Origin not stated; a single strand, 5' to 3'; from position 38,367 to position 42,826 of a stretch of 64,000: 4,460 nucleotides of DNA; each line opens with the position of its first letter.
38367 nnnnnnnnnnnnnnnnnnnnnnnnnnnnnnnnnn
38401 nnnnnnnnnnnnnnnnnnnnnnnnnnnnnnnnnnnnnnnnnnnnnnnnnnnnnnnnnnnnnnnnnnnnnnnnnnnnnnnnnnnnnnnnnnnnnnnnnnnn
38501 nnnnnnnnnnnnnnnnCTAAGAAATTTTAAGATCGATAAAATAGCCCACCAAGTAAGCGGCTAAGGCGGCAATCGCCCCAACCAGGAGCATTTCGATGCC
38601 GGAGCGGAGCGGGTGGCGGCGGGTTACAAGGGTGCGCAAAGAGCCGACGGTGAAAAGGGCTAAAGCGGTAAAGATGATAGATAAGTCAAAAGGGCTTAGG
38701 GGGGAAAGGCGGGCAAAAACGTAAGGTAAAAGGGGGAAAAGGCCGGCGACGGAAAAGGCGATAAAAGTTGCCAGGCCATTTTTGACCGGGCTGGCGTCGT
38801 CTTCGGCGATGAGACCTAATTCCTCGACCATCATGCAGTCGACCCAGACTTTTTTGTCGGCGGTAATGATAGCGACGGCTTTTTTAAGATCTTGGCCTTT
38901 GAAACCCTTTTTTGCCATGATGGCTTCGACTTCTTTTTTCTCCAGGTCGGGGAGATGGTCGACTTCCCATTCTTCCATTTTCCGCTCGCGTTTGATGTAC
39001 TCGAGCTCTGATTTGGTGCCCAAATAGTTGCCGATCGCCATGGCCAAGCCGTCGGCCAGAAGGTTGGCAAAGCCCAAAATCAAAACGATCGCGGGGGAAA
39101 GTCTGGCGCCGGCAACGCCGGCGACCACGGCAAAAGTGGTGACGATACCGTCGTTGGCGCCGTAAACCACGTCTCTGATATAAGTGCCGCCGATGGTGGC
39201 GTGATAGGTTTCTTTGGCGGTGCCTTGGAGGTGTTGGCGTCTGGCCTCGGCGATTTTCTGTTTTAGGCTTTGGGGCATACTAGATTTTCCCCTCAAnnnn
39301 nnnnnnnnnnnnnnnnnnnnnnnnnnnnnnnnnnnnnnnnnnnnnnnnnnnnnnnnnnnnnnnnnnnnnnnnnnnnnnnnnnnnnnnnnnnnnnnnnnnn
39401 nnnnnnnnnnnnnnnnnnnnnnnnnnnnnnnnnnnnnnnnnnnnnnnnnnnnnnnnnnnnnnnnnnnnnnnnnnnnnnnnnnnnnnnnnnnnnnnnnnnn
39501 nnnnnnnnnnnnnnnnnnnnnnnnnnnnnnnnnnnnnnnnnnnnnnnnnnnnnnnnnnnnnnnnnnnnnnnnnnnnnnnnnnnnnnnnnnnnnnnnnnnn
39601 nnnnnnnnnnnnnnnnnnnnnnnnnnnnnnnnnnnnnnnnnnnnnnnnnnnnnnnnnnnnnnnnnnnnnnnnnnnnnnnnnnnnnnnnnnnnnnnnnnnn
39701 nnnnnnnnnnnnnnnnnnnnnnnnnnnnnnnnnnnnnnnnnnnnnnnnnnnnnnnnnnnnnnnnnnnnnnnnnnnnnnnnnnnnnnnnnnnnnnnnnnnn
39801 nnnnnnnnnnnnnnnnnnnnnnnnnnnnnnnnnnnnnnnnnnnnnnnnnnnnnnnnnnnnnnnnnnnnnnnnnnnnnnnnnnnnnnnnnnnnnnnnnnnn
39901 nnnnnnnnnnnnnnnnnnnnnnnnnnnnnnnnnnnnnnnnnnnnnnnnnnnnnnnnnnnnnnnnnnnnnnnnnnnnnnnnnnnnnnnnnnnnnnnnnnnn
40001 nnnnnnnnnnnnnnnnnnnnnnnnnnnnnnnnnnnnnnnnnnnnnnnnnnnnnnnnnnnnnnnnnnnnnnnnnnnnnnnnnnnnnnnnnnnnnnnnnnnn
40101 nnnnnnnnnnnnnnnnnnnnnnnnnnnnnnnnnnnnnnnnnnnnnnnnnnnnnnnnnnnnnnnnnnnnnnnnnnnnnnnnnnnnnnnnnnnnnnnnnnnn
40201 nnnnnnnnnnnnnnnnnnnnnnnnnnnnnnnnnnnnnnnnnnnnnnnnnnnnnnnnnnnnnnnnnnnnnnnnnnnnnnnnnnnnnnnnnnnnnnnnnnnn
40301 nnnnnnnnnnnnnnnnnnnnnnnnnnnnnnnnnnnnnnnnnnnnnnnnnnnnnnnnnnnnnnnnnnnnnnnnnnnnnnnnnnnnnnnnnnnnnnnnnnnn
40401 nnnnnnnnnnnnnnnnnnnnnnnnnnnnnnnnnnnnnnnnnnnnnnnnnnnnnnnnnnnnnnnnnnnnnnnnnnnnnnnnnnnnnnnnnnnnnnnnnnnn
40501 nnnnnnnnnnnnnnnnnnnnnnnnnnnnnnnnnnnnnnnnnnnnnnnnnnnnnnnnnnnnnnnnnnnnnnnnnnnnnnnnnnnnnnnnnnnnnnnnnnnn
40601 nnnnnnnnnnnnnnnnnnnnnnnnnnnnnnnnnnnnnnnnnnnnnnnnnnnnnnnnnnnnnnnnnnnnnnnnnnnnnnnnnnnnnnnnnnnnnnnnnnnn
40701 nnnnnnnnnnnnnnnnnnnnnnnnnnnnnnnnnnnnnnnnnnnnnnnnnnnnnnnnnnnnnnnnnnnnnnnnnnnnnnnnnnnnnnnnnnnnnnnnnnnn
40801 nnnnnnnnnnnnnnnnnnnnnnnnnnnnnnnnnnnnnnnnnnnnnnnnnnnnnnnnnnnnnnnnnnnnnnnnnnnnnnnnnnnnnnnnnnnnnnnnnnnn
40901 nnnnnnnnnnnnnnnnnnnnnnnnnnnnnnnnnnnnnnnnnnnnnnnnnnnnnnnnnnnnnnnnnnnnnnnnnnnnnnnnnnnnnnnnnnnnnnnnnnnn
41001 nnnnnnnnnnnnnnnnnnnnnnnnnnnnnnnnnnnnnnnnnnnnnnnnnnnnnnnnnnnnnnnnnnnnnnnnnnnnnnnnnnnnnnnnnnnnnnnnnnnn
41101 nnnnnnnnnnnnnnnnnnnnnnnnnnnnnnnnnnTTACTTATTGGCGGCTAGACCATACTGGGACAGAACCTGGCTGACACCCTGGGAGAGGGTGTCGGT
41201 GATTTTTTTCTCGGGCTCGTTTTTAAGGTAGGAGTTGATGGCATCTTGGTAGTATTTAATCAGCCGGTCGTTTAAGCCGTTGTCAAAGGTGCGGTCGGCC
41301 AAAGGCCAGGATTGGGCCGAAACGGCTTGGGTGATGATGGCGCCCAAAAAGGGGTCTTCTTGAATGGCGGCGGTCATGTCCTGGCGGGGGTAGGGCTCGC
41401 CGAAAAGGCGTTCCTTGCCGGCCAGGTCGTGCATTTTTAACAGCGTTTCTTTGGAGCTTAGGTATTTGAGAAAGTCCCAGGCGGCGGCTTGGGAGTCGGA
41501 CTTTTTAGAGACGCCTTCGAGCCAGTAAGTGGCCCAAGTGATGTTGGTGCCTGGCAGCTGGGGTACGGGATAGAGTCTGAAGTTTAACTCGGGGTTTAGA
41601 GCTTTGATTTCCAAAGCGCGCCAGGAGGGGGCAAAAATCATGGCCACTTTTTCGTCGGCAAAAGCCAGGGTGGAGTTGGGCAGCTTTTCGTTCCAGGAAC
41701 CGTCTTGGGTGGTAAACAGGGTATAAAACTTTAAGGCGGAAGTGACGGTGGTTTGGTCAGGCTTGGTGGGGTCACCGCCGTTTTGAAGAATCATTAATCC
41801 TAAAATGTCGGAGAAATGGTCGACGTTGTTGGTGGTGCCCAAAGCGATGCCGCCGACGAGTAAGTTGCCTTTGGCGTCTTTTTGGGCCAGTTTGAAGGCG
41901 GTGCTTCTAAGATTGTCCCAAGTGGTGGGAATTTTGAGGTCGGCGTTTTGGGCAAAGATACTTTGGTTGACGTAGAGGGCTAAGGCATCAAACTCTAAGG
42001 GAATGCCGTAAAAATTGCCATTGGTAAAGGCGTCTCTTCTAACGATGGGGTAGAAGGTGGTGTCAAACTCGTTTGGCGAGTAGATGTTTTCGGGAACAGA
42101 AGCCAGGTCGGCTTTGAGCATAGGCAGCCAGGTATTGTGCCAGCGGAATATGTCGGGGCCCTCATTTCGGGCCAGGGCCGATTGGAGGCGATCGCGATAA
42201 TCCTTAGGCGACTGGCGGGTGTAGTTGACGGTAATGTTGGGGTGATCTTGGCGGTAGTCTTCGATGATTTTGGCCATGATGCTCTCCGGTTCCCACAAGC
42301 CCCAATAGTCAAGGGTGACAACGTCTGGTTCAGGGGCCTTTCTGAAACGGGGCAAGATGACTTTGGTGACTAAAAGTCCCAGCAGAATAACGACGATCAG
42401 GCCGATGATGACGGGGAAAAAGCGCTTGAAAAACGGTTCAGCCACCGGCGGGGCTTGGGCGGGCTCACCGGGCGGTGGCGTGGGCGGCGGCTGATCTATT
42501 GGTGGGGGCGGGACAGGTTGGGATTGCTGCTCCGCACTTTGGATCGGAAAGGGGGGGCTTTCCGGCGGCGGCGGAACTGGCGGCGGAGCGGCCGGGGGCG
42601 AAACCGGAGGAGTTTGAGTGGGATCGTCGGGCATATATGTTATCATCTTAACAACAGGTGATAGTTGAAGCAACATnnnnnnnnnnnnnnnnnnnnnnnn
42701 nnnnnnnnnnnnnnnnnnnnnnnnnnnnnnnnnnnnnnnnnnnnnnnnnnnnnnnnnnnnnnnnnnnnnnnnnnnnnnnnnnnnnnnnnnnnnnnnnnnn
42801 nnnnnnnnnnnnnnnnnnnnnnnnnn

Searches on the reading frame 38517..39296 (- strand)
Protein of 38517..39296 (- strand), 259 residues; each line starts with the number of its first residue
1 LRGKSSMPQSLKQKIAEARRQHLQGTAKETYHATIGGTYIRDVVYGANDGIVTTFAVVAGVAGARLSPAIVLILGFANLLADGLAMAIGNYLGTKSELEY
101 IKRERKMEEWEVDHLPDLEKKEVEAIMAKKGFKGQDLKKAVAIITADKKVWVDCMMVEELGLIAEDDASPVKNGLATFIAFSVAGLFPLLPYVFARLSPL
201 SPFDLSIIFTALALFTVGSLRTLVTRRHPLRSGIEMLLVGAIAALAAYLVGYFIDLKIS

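Call 11: search_protein_families(library=pfam, proteins=[window:38517-39296:-], max_evalue=0.001)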
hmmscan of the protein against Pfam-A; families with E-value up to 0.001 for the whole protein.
window:38517-39296:- (259 aa): 1 family
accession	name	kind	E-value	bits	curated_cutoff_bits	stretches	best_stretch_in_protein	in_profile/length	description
PF01988.24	VIT1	-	8.1e-70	235.4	28.1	1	40-252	1-214/214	VIT family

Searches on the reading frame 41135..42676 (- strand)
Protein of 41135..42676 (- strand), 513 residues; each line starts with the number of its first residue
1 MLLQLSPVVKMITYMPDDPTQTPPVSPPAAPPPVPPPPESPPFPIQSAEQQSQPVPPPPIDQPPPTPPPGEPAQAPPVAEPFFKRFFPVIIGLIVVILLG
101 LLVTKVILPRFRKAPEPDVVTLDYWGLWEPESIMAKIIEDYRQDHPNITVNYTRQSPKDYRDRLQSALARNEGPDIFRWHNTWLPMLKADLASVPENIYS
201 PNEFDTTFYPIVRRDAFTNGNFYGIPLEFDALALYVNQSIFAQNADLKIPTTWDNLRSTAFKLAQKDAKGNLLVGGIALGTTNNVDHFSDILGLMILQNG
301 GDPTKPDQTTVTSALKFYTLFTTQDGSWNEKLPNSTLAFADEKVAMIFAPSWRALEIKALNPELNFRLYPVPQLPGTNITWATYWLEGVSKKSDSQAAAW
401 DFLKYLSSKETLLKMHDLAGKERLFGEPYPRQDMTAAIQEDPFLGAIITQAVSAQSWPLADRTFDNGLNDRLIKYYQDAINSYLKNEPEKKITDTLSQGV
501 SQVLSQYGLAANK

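Call 20: search_protein_families(library=pfam, proteins=[window:41135-42676:-], max_evalue=0.001)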
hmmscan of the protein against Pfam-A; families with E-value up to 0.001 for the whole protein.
window:41135-42676:- (513 aa): 2 families
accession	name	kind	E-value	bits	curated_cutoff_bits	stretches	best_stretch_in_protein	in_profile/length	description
PF01547.30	SBP_bac_1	-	1.8e-27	97.6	26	1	131-410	6-304/307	Bacterial extracellular solute-binding protein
PF13416.11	SBP_bac_8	-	3.2e-26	93.2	27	1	136-418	1-255/279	Bacterial extracellular solute-binding protein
